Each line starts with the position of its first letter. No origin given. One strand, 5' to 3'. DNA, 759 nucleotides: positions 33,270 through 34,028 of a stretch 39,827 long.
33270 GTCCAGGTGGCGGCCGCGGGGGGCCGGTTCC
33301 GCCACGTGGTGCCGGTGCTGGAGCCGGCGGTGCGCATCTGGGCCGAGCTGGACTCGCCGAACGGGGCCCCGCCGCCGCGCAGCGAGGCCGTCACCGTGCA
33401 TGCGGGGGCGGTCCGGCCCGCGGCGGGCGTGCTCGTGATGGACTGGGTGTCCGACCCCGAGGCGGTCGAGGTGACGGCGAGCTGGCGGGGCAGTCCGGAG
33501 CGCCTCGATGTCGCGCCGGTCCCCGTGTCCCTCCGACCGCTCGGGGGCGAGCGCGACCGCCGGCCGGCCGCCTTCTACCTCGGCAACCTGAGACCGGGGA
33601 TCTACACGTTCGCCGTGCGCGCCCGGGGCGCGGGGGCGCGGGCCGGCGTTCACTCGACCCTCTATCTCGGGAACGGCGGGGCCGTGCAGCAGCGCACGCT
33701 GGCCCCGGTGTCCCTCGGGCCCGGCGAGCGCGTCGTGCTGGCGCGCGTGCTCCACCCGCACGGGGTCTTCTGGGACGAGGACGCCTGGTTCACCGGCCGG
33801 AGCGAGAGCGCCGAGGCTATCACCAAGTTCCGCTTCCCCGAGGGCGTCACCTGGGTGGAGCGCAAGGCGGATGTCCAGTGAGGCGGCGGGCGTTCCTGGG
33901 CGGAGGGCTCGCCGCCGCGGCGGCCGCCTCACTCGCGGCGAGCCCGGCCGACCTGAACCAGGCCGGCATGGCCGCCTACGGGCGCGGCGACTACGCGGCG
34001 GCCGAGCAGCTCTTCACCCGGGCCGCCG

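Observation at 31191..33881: TonB/TolA-like energy-transducer architecture inside a pilus operon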

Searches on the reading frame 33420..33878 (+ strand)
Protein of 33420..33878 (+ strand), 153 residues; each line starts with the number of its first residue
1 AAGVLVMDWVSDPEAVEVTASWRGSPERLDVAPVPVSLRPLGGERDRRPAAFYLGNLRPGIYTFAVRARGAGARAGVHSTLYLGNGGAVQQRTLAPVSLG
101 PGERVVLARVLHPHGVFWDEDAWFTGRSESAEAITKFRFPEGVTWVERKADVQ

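Call 65: predict_structure(alignment_id=A4)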
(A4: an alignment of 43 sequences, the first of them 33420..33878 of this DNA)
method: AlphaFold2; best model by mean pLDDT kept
length: 153 residues; sequences in the alignment: 43
mean_pLDDT: 88.6   pTM: 0.85
mean pLDDT of the five models: 88.6, 87.8, 87.6, 86.6, 85.3
residues with pLDDT >= 90: 105; 70-90: 33; 50-70: 11; < 50: 4
segments of 3 or more residues with pLDDT < 50: 44-47
pLDDT, mean of each block of 10 residues (from residue 1): 86 80 96 93 60 93 90 79 89 91 92 94 96 96 96 81
secondary structure, 60 per line:
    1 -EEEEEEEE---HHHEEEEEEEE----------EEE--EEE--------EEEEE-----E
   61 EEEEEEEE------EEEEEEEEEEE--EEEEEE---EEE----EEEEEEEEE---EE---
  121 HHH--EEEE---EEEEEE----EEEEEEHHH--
elements in order: E2-9 E16-23 E34-36 E39-41 E50-54 E60-68 E75-85 E88-93 E97-99 E104-112 E126-129 E133-138 E143-148

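Call 68: fold_search(model_id=the predicted structure, library=pdb)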
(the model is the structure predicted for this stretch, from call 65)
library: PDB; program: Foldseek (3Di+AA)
matches with E <= 10: 508; with E <= 0.001: 0
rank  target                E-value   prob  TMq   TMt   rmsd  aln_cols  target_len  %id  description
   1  1lyq_B                4.0e-02  0.91  0.27  0.36   9.0        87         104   13  Crystal Structure of PcoC, a Methionine Rich Copper Resistance Protein from Escherichia coli (released 2002-11-27)
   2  1lyq_A                4.2e-02  0.91  0.26  0.36   9.0        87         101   13  Crystal Structure of PcoC, a Methionine Rich Copper Resistance Protein from Escherichia coli (released 2002-11-27)
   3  7wso_C                6.1e-02  0.60  0.25  0.26  12.9       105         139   13  Structure of a membrane protein G (released 2022-08-31)
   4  1ix2_A                7.9e-02  0.80  0.25  0.34  12.9        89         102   12  Crystal Structure of Selenomethionine PcoC, a Copper Resistance Protein from Escherichia coli (released 2002-11-27)
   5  4m8r_A                1.0e-01  0.12  0.17  0.10  16.4       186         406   14  Crystal structure of a DUF4784 family protein (BACCAC_01631) from Bacteroides caccae ATCC 43185 at 2.50 A resolution (released 2013-10-09)
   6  9nms_A                1.1e-01  0.14  0.20  0.12  18.2       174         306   11  R162Q mutant of inwardly rectifying potassium channel Kir7.1 (released 2026-01-28)
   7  1ix2_B                1.5e-01  0.69  0.26  0.35  12.7        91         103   12  Crystal Structure of Selenomethionine PcoC, a Copper Resistance Protein from Escherichia coli (released 2002-11-27)
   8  4qey_D                1.6e-01  0.80  0.33  0.39   7.7       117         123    8  Crystal structure of a DUF4425 family protein (BACOVA_05332) from Bacteroides ovatus ATCC 8483 at 2.52 A resolution (released 2014-07-16)
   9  8ytq_B                1.6e-01  0.54  0.29  0.34  13.8       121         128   14  The structure of apoCopC from Thioalkalivibrio paradoxus (released 2024-04-24)
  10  6nz0_Z                1.9e-01  0.08  0.13  0.20  15.3       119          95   17  Cryo-EM structure of AAV-2 in complex with AAVR PKD domains 1 and 2 (released 2019-06-12)
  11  9bc4_A                2.0e-01  0.18  0.22  0.10  14.6       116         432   13  Transglutaminase 2 - Intermediate State (released 2024-07-03)
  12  9nmt_A                2.1e-01  0.14  0.22  0.13  18.4       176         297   11  ML418 bound inwardly rectifying potassium channel Kir7.1 R162Q mutant (released 2026-01-28)
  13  4qey_A                2.2e-01  0.69  0.32  0.37   7.8       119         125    8  Crystal structure of a DUF4425 family protein (BACOVA_05332) from Bacteroides ovatus ATCC 8483 at 2.52 A resolution (released 2014-07-16)
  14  5vz1_A                2.4e-01  0.12  0.23  0.19  19.3       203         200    9  Crystal structure of the Apo Antibody fragment (Fab) raised against C-terminal domain of Ebola nucleoprotein (EBOV, TA (released 2018-06-27)
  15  2c9r                  2.6e-01  0.51  0.23  0.33  13.2        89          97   13  apo-H91F CopC (released 2006-05-03)
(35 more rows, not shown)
